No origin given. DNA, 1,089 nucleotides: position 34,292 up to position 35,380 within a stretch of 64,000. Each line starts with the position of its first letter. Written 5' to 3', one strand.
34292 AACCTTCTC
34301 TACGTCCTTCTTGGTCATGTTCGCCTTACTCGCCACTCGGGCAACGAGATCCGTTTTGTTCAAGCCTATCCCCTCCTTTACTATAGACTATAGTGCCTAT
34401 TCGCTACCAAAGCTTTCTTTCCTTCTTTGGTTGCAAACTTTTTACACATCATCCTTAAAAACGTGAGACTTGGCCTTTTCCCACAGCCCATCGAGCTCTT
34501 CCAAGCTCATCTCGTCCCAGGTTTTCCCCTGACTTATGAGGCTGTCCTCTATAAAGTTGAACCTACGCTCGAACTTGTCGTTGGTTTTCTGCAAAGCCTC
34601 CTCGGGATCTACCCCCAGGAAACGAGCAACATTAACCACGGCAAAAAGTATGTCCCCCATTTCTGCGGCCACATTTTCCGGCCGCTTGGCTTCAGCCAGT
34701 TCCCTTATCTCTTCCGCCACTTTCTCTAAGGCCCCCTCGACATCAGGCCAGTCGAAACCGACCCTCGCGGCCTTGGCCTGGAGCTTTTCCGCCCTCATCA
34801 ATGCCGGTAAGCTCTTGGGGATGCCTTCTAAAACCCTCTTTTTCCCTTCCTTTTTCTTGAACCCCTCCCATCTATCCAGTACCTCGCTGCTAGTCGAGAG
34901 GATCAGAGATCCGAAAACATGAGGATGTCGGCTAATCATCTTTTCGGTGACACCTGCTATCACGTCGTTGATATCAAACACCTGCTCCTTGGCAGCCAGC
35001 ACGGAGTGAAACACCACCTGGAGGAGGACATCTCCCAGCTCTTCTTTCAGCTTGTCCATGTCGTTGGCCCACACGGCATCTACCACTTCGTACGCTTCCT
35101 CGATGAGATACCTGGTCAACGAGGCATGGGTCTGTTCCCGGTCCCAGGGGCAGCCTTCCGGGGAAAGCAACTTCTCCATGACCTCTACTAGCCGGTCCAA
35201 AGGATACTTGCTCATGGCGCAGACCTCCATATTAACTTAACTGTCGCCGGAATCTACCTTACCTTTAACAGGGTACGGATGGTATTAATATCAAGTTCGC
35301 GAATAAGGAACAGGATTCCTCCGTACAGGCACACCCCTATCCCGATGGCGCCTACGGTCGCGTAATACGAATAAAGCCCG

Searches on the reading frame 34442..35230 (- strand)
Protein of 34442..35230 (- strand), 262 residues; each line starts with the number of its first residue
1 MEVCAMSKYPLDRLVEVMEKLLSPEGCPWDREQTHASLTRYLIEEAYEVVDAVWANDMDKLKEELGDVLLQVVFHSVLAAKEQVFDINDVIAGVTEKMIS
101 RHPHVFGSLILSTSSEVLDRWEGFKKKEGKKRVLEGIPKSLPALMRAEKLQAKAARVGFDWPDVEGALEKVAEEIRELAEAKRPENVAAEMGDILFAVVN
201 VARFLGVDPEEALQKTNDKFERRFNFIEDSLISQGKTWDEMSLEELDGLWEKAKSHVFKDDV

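Call 69: search_protein_families(library=pfam, proteins=[window:34442-35230:-], max_evalue=1e-8)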
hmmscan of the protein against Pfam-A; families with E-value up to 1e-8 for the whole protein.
window:34442-35230:- (262 aa): 2 families
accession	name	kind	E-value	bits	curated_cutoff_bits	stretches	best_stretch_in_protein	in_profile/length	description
PF03819.22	MazG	-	4.7e-41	139.4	22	2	33-106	1-74/74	MazG nucleotide pyrophosphohydrolase domain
PF01503.22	PRA-PH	-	3.9e-12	46.9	21.3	0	168-217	31-83/86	Phosphoribosyl-ATP pyrophosphohydrolase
